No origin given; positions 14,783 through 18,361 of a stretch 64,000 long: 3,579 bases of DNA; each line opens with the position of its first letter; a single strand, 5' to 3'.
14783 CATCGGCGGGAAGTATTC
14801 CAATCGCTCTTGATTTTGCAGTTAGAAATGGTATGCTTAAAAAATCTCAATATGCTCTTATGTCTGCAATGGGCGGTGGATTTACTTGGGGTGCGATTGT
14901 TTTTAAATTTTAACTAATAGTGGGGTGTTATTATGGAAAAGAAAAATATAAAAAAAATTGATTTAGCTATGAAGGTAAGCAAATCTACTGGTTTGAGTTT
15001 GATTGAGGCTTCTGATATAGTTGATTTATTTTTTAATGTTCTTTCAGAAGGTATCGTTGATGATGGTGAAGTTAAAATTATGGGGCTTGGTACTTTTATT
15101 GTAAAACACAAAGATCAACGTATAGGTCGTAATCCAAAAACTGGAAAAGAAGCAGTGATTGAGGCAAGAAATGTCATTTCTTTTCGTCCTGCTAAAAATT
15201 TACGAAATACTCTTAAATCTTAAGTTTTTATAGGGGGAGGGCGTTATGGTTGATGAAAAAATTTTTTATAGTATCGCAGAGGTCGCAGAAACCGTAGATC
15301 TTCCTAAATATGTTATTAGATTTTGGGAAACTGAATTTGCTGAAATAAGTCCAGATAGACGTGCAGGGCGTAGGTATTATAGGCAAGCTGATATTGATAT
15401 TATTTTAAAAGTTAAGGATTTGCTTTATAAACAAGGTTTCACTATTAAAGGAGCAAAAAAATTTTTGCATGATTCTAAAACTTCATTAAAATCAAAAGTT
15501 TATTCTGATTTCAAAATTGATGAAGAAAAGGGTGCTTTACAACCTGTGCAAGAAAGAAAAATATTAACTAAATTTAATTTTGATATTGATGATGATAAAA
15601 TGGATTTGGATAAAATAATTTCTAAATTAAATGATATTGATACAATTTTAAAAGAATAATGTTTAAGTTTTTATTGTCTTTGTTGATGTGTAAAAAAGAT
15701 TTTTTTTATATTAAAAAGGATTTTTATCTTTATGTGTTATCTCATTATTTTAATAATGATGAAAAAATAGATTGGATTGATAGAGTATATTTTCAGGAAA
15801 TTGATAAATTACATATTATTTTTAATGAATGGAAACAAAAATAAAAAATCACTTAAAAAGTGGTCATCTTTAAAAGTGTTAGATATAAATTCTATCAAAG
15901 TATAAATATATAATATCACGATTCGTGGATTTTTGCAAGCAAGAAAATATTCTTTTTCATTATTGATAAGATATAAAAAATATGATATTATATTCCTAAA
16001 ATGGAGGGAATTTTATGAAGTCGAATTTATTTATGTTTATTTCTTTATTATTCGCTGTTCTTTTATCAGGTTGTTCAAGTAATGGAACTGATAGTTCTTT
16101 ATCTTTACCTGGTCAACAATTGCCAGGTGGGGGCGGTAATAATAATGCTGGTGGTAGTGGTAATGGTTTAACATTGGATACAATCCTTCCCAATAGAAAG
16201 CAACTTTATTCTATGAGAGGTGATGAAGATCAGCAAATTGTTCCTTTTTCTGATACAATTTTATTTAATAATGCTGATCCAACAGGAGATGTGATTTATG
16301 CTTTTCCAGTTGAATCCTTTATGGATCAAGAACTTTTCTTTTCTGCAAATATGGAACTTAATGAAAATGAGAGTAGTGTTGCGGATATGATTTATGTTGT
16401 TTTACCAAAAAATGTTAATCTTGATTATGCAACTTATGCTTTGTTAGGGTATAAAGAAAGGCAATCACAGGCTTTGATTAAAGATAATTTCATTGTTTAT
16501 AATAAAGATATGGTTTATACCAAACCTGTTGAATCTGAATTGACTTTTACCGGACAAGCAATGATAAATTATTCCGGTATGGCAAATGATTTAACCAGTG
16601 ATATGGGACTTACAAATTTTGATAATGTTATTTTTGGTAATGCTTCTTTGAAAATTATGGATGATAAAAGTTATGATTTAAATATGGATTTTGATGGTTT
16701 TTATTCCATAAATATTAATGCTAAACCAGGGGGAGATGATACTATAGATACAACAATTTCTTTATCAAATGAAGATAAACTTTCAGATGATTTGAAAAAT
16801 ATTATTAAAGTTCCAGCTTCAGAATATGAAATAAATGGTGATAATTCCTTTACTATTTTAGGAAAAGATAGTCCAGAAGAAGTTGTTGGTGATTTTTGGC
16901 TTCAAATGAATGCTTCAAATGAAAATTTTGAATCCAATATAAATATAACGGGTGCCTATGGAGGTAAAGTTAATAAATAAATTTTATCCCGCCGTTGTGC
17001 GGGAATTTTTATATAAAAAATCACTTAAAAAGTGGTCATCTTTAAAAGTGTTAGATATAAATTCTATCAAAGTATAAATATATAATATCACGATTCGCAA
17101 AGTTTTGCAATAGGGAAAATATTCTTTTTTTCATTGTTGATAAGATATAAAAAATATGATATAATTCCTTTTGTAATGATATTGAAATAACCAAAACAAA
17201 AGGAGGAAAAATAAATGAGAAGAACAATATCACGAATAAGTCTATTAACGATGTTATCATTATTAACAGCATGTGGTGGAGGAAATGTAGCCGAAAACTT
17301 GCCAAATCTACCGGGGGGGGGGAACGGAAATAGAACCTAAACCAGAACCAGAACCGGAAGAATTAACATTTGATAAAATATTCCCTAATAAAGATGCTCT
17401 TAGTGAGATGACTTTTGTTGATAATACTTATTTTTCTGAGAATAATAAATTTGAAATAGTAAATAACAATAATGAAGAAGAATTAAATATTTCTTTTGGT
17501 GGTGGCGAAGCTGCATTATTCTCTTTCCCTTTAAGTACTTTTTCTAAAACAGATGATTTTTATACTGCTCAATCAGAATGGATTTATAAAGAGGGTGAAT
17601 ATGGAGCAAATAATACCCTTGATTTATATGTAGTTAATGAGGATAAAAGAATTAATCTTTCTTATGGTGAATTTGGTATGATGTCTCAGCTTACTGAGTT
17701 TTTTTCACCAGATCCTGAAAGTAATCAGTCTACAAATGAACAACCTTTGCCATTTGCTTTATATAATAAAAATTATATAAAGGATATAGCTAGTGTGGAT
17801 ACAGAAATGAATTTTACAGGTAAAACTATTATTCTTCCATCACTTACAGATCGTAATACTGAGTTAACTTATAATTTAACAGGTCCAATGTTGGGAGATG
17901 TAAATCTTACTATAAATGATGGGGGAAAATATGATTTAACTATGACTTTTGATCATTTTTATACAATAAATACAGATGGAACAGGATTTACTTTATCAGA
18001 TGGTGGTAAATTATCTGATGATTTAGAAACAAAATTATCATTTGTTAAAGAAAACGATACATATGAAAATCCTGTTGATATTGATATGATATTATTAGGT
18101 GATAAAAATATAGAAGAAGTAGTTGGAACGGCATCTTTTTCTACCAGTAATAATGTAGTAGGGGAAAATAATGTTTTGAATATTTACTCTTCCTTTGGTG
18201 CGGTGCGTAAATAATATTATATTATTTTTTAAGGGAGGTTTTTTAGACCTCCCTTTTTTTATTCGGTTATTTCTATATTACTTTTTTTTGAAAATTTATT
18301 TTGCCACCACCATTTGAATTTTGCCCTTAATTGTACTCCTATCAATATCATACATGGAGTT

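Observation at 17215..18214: Lipoprotein gene split by a G10 homopolymer directly after the lipobox; loss of one G restores the full gene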

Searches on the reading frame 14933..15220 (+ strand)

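Call 83: search_protein_families(library=ncbifam, proteins=[window:14933-15220:+], max_evalue=0.00001)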
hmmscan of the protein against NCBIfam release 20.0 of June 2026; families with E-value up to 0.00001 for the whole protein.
window:14933-15220:+ (96 aa): 6 families
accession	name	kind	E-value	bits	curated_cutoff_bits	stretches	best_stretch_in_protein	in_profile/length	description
NF001401.0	PRK00285.1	equivalog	9.5e-27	93.1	111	1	2-95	2-95/103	integration host factor subunit alpha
TIGR00987.1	himA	equivalog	6e-23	81.1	120.25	1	7-93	3-89/96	integration host factor subunit alpha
NF001222.0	PRK00199.1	equivalog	1.6e-14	53.9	115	1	16-94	12-90/95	integration host factor subunit beta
NF007945.0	PRK10664.1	equivalog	2.6e-14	53.6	157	1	8-93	3-88/90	nucleoid-associated protein HU-beta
TIGR00988.1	hip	equivalog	2.5e-13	50.2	119.95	1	17-94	13-90/94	integration host factor subunit beta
NF008023.0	PRK10753.1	equivalog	4e-13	49.5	162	1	11-95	6-90/90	nucleoid-associated protein HU-alpha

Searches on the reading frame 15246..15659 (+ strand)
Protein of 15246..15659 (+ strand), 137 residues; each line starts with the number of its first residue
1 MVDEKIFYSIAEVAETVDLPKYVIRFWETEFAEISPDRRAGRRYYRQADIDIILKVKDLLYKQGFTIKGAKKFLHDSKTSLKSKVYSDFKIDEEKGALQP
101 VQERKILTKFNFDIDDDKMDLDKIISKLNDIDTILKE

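Call 33: find_encoding_contigs(protein=window:15246-15659:+, flank=10000, max_places=10)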
Protein window:15246-15659:+ (137 aa): 6 contigs read that carry it; 6 places shown.
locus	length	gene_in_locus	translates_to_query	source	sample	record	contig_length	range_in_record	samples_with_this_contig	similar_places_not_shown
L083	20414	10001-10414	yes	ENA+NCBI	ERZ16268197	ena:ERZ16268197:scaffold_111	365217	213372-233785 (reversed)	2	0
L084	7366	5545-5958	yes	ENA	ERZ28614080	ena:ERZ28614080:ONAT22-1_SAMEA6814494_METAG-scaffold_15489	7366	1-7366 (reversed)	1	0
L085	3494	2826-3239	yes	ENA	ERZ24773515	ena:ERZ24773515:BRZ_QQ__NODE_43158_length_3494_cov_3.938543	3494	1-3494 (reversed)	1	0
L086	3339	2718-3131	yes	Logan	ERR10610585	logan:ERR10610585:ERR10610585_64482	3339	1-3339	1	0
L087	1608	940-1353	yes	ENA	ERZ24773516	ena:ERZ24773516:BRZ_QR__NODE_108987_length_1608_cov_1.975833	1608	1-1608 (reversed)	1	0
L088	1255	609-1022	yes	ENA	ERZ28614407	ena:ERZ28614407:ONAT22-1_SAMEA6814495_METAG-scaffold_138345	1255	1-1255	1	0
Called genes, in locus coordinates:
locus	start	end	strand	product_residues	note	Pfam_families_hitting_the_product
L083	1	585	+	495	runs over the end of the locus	PF04349:MdoG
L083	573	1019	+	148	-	-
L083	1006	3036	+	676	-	PF00535:Glycos_transf_2, PF13506:Glyco_transf_21, PF13632:Glyco_trans_2_3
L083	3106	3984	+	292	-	-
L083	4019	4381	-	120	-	PF01050:MannoseP_isomer, PF07883:Cupin_2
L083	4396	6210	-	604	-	PF13522:GATase_6, PF13537:GATase_7, PF01380:SIS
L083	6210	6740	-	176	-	PF00132:Hexapep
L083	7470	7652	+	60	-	PF01783:Ribosomal_L32p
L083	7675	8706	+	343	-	PF02504:FA_synthesis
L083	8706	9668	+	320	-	PF00108:Thiolase_N, PF22691:Thiolase_C_1 (faint), PF08545:ACP_syn_III, PF08541:ACP_syn_III_C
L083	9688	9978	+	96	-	PF00216:Bac_DNA_binding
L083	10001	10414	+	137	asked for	PF13411:MerR_1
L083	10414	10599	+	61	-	-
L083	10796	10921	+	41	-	-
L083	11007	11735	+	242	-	-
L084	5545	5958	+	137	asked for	PF13411:MerR_1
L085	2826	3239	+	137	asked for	PF13411:MerR_1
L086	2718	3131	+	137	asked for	PF13411:MerR_1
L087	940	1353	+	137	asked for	PF13411:MerR_1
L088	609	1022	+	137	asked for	PF13411:MerR_1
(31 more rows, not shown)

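Call 83: search_protein_families(library=ncbifam, proteins=[window:15246-15656:+], max_evalue=0.00001)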
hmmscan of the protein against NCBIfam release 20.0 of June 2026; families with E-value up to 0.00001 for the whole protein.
window:15246-15656:+ (137 aa): 1 family
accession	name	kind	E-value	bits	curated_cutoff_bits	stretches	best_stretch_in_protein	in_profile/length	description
NF052513.1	TransRegCarH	equivalog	3.4e-06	26.5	400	1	7-74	6-74/274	HTH-type transcriptional repressor CarH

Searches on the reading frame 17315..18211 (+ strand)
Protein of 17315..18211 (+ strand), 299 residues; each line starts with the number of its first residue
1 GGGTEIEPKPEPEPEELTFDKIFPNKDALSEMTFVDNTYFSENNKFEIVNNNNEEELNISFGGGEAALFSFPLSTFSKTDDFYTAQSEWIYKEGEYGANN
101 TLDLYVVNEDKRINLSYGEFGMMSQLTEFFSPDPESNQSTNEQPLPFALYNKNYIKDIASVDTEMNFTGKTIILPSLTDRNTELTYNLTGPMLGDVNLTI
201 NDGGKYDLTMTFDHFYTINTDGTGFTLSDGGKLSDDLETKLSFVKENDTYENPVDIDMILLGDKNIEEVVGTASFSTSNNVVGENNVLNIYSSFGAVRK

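Call 38: find_homologous_proteins(query=A2, max_evalue=0.01)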
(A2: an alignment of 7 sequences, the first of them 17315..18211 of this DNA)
Query A2 (7 sequences) (299 aa, profile of the alignment): 5 proteins with E <= 0.01 among 5885 candidates.
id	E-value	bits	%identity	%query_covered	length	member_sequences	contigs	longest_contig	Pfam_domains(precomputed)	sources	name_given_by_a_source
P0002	9.9e-112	391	41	95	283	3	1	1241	-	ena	-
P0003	3.1e-91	324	47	77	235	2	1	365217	-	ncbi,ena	-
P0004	3.8e-82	294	27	85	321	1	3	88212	-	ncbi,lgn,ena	-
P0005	1.2e-81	292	28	85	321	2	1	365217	-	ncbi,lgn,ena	-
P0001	1.4e-79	286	100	90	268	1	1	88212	-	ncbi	-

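Call 50: search_protein_representatives(alignment_id=A3)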
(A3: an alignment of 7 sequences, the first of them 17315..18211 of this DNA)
Query: 7 sequences, 285 profile positions. Proteins with E-value up to 0.001 (for the whole library): 28; up to 1e-10: 6; up to 1e-30: 6. The best 28 are listed.
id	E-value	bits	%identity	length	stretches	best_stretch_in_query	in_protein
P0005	1.3e-104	366.1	-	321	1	1-284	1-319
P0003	3.7e-93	328.6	-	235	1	41-285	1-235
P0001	2.9e-85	302.6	-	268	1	46-285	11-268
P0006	1.7e-83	296.9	-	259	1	41-285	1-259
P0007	1.0e-81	291.0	-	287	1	1-284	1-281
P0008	9.0e-39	150.1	-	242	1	60-285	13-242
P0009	2.4e-09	53.6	-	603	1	108-284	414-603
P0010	1.0e-08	51.5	-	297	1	10-281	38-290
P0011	1.3e-07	47.8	-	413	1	107-284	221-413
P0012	3.3e-07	46.5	-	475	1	101-284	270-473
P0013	5.1e-07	45.9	-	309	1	105-268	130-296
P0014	1.4e-06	44.5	-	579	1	91-228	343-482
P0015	4.3e-06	42.9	-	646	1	105-284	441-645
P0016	7.6e-06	42.1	-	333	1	85-284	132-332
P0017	7.9e-06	42.0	-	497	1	105-282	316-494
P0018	2.0e-05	40.7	-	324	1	107-285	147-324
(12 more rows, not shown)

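Call 51: search_protein_families(library=pfam, proteins=[P0009, P0010, P0011, P0012, P0013, P0014, P0015, P0016, P0017, P0018], max_evalue=0.01)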
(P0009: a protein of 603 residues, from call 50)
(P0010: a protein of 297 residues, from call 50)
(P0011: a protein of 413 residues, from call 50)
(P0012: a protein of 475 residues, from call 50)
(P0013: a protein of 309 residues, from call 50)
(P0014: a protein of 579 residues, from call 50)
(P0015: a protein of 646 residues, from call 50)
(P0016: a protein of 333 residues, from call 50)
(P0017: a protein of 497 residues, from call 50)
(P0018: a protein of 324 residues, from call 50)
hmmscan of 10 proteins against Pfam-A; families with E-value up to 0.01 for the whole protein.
P0009 (603 aa): 0 families

P0010 (297 aa): 0 families

P0011 (413 aa): 1 family
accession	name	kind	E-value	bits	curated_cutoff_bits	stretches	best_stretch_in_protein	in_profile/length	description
PF06005.17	ZapB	-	0.002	19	31.5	1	35-62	16-43/71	Cell division protein ZapB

P0012 (475 aa): 0 families

P0013 (309 aa): 0 families

P0014 (579 aa): 0 families

P0015 (646 aa): 0 families

P0016 (333 aa): 0 families

P0017 (497 aa): 0 families

P0018 (324 aa): 0 families

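Call 52: predict_structure(alignment_id=A3)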
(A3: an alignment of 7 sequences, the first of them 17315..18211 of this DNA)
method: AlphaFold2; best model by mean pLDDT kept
length: 299 residues; sequences in the alignment: 7
mean_pLDDT: 84.2   pTM: 0.84
mean pLDDT of the five models: 84.2, 80.8, 79.6, 76.9, 74.7
residues with pLDDT >= 90: 143; 70-90: 108; 50-70: 40; < 50: 8
segments of 3 or more residues with pLDDT < 50: 1-3
pLDDT, mean of each block of 10 residues (from residue 1): 52 75 86 66 74 84 64 92 89 72 91 92 84 59 87 90 94 91 85 97 91 96 93 90 91 86 95 87 76 96
secondary structure, 60 per line:
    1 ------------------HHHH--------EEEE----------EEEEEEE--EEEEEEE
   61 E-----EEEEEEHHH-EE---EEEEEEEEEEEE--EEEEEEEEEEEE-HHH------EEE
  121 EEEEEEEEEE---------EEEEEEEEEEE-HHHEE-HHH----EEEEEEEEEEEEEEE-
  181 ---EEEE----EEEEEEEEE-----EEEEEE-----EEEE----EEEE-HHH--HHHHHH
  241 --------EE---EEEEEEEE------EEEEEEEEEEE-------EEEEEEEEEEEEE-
elements in order: H19-22 E31-34 E45-51 E54-61 E67-72 E82-93 E96-107 E118-130 E140-150 E165-179 E184-187 E192-200 E206-211 E217-220 E225-228 H235-240 E254-261 E268-278 E286-298
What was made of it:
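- On Slam-dependent surface lipoproteins (TbpB-like SLPs): The AF2 model has pLDDT 84.2 and pTM 0.84 (call 52).
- The AF2 model has pLDDT 84 and pTM 0.84 (call 52).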

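Call 56: find_encoding_contigs(protein=P0004, flank=5000, max_places=10)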
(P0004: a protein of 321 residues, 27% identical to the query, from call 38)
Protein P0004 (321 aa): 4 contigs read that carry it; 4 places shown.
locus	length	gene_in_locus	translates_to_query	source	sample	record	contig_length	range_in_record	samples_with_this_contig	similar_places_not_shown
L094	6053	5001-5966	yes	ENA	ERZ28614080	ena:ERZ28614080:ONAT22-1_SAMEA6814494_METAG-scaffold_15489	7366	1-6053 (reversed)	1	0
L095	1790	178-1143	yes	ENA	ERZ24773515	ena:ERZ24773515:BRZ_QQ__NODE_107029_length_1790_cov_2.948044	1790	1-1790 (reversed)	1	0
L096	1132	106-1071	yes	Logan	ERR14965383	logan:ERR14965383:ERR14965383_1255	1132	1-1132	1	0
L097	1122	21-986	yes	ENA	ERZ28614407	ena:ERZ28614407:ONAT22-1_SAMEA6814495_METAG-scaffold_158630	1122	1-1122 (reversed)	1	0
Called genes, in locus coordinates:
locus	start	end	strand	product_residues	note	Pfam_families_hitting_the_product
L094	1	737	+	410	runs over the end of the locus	PF01593:Amino_oxidase (faint), PF13450:NAD_binding_8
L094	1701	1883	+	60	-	PF01783:Ribosomal_L32p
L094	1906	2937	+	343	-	PF02504:FA_synthesis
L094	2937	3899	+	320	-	PF00108:Thiolase_N, PF22691:Thiolase_C_1 (faint), PF08545:ACP_syn_III, PF08541:ACP_syn_III_C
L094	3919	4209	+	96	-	PF00216:Bac_DNA_binding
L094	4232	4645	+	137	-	PF13411:MerR_1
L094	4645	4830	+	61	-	-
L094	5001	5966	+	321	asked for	-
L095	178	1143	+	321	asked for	-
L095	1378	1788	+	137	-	?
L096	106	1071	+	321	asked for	-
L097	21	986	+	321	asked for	-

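Call 61: fold_search(model_id=the predicted structure, library=pdb)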
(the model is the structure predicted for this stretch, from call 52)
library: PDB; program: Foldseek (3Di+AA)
matches with E <= 10: 994; with E <= 0.001: 2
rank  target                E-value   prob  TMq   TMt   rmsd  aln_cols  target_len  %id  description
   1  3ve2_A                4.0e-04  1.00  0.29  0.19  18.0       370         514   10  The 2.1 angstrom crystal structure of Transferrin binding protein B (TbpB) from serogroup B M982 Neisseria meningitidi (released 2012-02-22)
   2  3ve2_B                5.6e-04  0.99  0.28  0.18  18.2       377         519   11  The 2.1 angstrom crystal structure of Transferrin binding protein B (TbpB) from serogroup B M982 Neisseria meningitidi (released 2012-02-22)
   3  9dc4_B                1.6e-03  1.00  0.33  0.20  14.8       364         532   10  Transferrin Binding Protein A in complex with transferrin binding protein B, transferrin and globular domain of TonB (released 2026-03-04)
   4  3ve1_A                3.4e-03  0.99  0.33  0.20  14.6       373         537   12  The 2.9 angstrom crystal structure of Transferrin binding protein B (TbpB) from serogroup B M982 Neisseria meningitidi (released 2012-02-22)
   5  3ve1_C                9.0e-03  0.91  0.27  0.17  18.6       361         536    9  The 2.9 angstrom crystal structure of Transferrin binding protein B (TbpB) from serogroup B M982 Neisseria meningitidi (released 2012-02-22)
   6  6b7l                  1.3e-02  0.84  0.24  0.25  16.0       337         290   10  Aeromonas veronii immune modulator A (released 2018-10-03)
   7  4rnl_D                1.9e-02  0.18  0.13  0.12  17.7       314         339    6  The crystal structure of a possible galactose mutarotase from Streptomyces platensis subsp. rosaceus (released 2014-11-26)
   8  4rnl_A                2.2e-02  0.20  0.14  0.13  17.6       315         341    6  The crystal structure of a possible galactose mutarotase from Streptomyces platensis subsp. rosaceus (released 2014-11-26)
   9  9pa8_B                2.6e-02  0.96  0.35  0.21  14.4       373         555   11  NmTbpB and Tf protein complex (released 2026-03-04)
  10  4rnl_B                3.9e-02  0.13  0.14  0.13  19.3       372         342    7  The crystal structure of a possible galactose mutarotase from Streptomyces platensis subsp. rosaceus (released 2014-11-26)
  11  9nh2_A                4.0e-02  0.08  0.10  0.13  27.0       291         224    8  In situ cryo-EM structure of porin III of the Legionella Dot/Icm T4SS machine (released 2025-09-17)
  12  4d5b_B                4.7e-02  0.11  0.15  0.15  19.3       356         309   10  Crystal structure of CymA from Klebsiella oxytoca (released 2015-06-03)
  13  7cm1_A                4.9e-02  0.15  0.15  0.13  18.2       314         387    9  Neuraminidase from the Wuhan Asiatic toad influenza virus (released 2020-11-18)
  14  7q5c                  6.0e-02  0.14  0.16  0.17  18.8       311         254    8  Crystal structure of OmpG in space group 96 (released 2022-11-16)
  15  5yvf_D                6.6e-02  0.35  0.21  0.20  14.5       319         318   10  Crystal structure of BFA1 (released 2018-08-08)
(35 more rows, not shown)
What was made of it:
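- On Slam-dependent surface lipoproteins (TbpB-like SLPs): Foldseek's top hits are TbpB (call 61).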

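Call 71: find_encoding_contigs(protein=P0005, flank=3000, max_places=10)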
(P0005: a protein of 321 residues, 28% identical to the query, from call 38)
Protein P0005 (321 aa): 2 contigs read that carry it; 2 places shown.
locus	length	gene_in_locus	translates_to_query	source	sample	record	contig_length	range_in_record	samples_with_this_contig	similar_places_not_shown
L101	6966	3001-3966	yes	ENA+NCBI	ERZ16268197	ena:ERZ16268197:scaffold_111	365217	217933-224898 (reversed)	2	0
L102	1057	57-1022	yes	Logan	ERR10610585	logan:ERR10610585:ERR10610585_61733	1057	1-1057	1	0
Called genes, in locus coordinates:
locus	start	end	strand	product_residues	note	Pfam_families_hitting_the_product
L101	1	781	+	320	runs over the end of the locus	PF00108:Thiolase_N, PF22691:Thiolase_C_1 (faint), PF08545:ACP_syn_III, PF08541:ACP_syn_III_C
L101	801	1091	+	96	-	PF00216:Bac_DNA_binding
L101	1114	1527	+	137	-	PF13411:MerR_1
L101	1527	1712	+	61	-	-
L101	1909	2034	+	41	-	-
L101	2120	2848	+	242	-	-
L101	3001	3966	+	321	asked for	-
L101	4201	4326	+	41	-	-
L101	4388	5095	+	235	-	-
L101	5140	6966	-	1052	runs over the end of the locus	PF00873:ACR_tran, PF03176:MMPL (weak)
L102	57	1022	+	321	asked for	-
